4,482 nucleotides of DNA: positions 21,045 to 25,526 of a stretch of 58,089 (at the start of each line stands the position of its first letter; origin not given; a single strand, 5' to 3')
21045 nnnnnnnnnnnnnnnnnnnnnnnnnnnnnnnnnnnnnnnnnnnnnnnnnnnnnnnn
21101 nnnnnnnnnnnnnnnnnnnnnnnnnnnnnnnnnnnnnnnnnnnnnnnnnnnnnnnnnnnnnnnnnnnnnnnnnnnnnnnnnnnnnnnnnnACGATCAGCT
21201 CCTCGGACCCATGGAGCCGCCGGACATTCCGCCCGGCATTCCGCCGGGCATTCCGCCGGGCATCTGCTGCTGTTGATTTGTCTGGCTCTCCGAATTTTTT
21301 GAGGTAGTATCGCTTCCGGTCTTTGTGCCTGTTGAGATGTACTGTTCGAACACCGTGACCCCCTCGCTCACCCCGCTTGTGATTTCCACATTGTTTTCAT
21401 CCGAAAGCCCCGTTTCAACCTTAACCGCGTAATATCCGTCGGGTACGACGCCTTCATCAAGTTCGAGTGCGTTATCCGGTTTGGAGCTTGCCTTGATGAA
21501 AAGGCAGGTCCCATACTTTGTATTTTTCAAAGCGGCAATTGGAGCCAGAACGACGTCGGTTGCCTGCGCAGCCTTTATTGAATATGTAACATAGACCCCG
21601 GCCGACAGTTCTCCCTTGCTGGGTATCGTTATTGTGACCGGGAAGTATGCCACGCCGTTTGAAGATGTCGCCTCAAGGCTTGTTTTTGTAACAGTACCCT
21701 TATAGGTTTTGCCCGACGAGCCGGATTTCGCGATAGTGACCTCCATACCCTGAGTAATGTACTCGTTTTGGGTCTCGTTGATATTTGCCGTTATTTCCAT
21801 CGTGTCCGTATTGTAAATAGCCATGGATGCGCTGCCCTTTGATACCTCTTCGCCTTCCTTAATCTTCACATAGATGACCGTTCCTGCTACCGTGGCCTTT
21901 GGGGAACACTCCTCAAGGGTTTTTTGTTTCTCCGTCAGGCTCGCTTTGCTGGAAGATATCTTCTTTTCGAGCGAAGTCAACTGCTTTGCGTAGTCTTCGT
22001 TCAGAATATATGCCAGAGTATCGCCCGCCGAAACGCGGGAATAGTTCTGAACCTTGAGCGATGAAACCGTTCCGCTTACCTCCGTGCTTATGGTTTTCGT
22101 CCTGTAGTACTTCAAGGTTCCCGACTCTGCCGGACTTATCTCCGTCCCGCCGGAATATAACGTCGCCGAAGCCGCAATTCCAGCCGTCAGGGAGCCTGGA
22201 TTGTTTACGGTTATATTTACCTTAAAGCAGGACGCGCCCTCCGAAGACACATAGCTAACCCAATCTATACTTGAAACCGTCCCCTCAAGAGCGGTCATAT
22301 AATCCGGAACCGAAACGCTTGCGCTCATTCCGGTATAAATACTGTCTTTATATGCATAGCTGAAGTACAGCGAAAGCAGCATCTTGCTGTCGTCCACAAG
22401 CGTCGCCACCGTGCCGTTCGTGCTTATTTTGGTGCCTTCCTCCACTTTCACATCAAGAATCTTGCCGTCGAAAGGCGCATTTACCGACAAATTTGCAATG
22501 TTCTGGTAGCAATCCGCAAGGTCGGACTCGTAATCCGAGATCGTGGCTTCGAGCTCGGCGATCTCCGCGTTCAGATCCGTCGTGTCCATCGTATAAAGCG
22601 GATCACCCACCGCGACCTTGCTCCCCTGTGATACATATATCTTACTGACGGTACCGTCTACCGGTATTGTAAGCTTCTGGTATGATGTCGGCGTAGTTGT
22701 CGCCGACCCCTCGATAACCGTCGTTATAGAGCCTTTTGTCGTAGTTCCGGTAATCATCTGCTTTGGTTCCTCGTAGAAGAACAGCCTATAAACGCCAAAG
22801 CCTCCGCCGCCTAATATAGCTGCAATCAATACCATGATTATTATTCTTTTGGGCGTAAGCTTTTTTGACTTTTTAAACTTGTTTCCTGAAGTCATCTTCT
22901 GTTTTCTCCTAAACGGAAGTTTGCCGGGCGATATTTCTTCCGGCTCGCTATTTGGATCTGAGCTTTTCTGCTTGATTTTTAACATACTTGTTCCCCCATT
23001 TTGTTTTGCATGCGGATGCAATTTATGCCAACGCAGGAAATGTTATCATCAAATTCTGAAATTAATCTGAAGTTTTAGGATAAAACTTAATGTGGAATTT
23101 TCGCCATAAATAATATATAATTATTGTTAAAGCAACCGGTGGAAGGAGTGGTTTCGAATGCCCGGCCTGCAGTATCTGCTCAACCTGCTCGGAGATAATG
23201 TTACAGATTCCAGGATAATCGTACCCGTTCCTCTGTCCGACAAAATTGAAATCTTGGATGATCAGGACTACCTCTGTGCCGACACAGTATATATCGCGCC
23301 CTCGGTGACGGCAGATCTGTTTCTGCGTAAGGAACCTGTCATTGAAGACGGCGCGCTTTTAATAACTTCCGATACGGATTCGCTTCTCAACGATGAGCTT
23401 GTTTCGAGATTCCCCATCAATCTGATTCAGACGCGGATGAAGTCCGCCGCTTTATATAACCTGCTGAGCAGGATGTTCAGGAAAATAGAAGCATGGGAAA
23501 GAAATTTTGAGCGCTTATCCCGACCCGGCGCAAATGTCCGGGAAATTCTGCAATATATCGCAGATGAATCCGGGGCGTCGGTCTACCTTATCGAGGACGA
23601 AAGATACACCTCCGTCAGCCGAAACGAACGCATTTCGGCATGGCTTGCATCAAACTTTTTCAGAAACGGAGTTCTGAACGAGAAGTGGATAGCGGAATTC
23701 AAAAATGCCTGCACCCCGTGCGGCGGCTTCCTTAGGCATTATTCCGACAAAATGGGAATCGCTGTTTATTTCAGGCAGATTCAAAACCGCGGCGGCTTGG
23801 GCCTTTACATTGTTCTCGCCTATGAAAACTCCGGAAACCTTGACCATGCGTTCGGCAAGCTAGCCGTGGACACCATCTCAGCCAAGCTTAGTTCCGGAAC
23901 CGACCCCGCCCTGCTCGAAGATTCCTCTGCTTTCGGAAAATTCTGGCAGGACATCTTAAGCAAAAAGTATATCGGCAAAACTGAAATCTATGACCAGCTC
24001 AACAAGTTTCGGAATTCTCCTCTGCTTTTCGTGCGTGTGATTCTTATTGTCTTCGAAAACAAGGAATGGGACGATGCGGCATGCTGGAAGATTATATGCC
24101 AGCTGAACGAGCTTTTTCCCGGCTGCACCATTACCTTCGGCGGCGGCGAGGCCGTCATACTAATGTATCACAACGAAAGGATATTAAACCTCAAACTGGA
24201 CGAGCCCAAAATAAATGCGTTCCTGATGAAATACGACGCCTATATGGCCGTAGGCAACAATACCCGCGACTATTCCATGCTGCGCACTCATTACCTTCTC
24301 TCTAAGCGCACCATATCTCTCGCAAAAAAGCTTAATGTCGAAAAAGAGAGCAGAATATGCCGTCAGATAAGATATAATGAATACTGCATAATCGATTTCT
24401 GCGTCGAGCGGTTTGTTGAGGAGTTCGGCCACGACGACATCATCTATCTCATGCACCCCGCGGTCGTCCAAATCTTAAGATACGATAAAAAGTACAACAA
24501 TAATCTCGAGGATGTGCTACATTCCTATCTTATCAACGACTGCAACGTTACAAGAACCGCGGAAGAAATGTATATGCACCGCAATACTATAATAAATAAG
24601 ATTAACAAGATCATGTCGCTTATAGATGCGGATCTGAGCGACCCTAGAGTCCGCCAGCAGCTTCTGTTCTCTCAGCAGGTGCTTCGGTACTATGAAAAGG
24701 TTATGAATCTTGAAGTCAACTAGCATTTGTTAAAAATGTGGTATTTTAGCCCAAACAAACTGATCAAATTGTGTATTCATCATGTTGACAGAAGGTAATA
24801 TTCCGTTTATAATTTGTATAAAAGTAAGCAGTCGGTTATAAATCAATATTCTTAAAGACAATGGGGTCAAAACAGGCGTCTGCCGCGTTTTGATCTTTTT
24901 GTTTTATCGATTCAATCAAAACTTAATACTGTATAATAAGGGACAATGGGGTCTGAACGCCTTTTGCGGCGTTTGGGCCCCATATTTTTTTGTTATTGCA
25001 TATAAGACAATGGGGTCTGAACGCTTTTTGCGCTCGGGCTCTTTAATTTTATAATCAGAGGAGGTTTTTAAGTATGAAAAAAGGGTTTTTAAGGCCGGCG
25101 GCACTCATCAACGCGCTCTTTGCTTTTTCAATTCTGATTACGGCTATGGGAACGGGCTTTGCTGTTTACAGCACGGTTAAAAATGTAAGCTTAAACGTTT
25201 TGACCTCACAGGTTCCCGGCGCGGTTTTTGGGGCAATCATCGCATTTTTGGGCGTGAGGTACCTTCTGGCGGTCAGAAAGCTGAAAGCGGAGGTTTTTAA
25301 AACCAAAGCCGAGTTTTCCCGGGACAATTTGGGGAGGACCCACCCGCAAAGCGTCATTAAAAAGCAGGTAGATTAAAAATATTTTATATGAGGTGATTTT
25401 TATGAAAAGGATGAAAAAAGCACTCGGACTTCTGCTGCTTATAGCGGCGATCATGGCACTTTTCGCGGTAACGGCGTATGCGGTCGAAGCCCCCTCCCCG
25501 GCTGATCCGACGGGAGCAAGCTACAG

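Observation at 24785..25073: Three tandem box-plus-terminator units in the leader of the amt-PII operon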

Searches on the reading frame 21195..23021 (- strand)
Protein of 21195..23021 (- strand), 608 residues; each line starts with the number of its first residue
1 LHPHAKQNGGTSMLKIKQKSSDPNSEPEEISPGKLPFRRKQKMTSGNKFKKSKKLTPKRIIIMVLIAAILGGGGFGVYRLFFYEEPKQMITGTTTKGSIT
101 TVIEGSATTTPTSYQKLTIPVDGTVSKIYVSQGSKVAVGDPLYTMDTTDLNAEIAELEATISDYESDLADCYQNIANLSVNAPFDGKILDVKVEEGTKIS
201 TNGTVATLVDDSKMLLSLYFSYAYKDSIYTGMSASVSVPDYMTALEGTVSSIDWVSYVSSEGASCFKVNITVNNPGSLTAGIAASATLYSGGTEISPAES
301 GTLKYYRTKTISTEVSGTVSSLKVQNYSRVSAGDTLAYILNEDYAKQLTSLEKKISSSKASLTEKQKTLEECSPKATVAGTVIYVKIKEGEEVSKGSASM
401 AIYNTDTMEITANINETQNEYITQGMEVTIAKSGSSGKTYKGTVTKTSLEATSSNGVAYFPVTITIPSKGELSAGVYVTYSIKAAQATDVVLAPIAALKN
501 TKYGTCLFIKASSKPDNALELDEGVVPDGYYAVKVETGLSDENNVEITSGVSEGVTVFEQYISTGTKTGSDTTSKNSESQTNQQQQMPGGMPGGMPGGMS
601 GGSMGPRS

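Call 5: search_protein_families(library=pfam, proteins=[window:21195-23021:-])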
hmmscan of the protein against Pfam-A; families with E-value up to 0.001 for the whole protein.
window:21195-23021:- (608 aa): 4 families
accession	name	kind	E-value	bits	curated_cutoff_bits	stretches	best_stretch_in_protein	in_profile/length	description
PF13437.12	HlyD_3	-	7.6e-31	107.4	22.2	2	375-469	3-96/106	HlyD family secretion protein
PF16576.10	HlyD_D23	-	1.1e-21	77.5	30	1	360-445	97-182/214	Barrel-sandwich domain of CusB or HlyD membrane-fusion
PF13533.13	Biotin_lipoyl_2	-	2.6e-15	56.2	29.8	1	116-146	2-32/32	Biotin-lipoyl like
PF00364.28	Biotin_lipoyl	-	6.7e-15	55.1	22.1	0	117-144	45-72/73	Biotin-requiring enzyme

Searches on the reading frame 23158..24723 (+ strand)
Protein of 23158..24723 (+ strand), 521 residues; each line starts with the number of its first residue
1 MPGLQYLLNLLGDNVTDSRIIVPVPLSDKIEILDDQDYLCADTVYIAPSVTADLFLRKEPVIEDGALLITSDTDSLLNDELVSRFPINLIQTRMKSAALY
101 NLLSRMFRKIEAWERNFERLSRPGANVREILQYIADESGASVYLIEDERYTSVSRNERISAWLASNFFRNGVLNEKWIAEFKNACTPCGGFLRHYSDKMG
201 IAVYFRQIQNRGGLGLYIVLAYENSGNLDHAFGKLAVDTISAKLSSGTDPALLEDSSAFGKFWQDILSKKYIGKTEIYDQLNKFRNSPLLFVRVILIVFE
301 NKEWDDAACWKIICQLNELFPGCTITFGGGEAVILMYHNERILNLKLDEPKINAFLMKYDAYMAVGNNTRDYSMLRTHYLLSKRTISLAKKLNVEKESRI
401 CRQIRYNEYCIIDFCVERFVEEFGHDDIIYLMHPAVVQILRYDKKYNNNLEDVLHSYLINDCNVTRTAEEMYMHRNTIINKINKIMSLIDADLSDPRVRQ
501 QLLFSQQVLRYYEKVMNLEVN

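Call 5: search_protein_families(library=pfam, proteins=[window:23158-24723:+])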
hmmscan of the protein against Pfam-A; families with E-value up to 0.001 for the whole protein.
window:23158-24723:+ (521 aa): 1 family
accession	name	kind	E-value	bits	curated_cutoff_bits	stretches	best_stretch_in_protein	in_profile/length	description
PF13556.12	HTH_30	-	2.3e-14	53.4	27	1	452-503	3-54/59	PucR C-terminal helix-turn-helix domain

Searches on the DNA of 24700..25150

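Call 4: search_rna_families(source=window, start=24700, end=25150, threshold=evalue, max_evalue=10, show_alignments=3)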
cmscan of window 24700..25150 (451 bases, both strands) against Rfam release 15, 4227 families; matches with E-value up to 10: 9.
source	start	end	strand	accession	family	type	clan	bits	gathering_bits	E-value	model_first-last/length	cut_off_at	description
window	24967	25027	-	RF03786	mir-9449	Gene; miRNA;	-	18.3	100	0.73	1-68/68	no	mir-9449 microRNA precursor family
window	24974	25044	+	RF02631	Hrs13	Gene; sRNA;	-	14.6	52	0.6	1-82/82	no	Hfq-regulated sRNA 13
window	24932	25051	+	RF00558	L20_leader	Cis-reg; leader;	-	14.6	58.7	3.6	1-127/127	no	Ribosomal protein L20 leader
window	24946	24983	+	RF04108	mir-2513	Gene; miRNA;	-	14.4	89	7.6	1-120/120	no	mir-2513 microRNA precursor family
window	24925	25002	+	RF04079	MIR161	Gene; miRNA;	-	13.9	90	5.8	1-136/136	no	MIR161 microRNA precursor family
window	24962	25035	+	RF03573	mir-1954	Gene; miRNA;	-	13.8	99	6.1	1-82/82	no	mir-1954 microRNA precursor family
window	24847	24954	-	RF00443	SNORA27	Gene; snRNA; snoRNA; HACA-box;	CL00032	13.5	64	9.5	1-127/127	no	Small nucleolar RNA SNORA27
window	24982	25050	+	RF03533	SQ1002_RNA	Gene; sRNA;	-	10.9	128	8.7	44-110/237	no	Clostridioides difficile sRNA SQ1002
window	24945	24984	+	RF04153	MIR856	Gene; miRNA;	-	9.6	297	6.7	1-258/258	no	MIR856 microRNA precursor family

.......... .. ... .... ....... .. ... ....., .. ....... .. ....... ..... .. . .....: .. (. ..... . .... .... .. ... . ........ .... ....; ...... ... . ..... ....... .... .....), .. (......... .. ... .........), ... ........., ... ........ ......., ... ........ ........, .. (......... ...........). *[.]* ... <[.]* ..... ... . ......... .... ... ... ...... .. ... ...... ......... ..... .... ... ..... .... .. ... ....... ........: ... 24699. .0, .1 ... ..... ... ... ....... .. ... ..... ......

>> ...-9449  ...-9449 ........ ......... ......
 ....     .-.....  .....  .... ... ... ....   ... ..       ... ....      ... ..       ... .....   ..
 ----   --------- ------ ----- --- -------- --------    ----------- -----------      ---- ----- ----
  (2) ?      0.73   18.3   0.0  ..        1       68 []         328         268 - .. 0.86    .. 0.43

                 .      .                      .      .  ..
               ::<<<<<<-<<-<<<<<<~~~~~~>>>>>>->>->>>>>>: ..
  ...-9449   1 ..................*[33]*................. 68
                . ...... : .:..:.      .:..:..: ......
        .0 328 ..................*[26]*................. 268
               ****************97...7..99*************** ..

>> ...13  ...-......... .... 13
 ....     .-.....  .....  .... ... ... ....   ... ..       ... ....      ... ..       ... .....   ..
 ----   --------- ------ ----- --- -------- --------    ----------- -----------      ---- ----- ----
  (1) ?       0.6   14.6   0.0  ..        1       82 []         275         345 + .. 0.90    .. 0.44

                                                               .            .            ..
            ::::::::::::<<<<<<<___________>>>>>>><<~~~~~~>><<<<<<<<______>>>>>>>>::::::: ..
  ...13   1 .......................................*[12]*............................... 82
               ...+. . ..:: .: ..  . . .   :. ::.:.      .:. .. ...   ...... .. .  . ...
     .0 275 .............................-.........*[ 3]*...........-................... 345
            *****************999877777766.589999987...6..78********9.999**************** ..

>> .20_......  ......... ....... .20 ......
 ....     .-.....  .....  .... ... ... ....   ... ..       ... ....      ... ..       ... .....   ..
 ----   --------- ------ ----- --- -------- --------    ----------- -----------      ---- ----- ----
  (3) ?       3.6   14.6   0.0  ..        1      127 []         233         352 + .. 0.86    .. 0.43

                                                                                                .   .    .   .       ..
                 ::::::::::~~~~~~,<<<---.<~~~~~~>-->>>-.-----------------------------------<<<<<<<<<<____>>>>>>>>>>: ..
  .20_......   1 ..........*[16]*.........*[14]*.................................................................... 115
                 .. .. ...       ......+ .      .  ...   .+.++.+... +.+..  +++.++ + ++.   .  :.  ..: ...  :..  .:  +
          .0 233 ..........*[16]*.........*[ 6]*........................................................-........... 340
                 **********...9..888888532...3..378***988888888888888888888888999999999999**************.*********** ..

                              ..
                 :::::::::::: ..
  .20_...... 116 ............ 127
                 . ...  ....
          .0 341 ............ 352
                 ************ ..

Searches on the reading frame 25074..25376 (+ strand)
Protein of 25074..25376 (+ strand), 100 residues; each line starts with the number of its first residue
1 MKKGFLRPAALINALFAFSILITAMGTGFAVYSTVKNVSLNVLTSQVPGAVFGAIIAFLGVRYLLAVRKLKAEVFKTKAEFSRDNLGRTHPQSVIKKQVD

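Call 5: search_protein_families(library=pfam, proteins=[window:25074-25376:+])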
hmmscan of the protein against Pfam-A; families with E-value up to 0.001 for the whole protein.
window:25074-25376:+ (100 aa): 0 families

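Call 36: find_encoding_contigs(protein=window:25074-25376:+, flank=10000, max_places=6)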
Protein window:25074-25376:+ (100 aa): no gene with exactly this product is on record in the collection.
